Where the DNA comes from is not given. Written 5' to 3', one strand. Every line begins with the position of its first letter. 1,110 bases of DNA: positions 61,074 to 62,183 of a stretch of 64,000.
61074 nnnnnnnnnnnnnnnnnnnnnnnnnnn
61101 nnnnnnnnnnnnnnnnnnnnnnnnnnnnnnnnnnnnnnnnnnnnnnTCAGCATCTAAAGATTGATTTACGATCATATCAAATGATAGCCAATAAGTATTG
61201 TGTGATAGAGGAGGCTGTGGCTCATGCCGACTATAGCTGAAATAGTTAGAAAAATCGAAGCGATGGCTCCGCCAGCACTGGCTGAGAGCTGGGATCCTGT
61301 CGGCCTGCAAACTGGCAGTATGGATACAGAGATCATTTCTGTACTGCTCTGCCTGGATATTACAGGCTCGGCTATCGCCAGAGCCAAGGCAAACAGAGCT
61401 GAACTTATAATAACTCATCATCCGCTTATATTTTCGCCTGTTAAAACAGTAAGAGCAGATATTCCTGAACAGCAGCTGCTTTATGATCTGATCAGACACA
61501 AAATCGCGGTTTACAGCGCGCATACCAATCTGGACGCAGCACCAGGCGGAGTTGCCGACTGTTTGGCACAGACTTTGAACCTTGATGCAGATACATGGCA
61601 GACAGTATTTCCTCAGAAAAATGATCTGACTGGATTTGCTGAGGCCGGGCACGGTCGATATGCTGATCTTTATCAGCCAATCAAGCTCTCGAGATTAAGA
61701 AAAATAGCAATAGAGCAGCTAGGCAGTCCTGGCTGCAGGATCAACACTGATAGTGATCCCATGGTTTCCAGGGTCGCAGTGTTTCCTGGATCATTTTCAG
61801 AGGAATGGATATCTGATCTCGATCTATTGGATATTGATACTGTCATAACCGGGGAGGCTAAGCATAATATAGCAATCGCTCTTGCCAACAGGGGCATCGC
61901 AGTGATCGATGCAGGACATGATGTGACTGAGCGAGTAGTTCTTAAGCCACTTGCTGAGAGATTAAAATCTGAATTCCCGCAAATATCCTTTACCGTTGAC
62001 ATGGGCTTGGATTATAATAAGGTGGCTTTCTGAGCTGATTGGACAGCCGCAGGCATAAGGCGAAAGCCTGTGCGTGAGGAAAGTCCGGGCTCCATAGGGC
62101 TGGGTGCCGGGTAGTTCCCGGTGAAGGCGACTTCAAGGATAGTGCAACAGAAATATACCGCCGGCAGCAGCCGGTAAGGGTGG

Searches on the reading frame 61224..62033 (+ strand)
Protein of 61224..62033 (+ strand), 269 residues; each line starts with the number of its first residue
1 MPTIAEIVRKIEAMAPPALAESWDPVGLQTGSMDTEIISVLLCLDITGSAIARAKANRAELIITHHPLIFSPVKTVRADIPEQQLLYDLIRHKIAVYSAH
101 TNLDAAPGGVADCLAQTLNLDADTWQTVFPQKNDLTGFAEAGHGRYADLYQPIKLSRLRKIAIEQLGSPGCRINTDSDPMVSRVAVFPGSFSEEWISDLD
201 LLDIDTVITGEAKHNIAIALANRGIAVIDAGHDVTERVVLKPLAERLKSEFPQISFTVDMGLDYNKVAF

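Call 36: search_protein_families(library=pfam, proteins=[window:61224-62033:+], max_evalue=0.0001)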
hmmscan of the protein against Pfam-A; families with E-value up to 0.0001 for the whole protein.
window:61224-62033:+ (269 aa): 1 family
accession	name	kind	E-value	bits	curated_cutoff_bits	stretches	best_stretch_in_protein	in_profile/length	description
PF01784.24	DUF34_NIF3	-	2.1e-66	224.6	23.4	1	3-258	2-245/256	Duf34/NIF3 (NGG1p interacting factor 3)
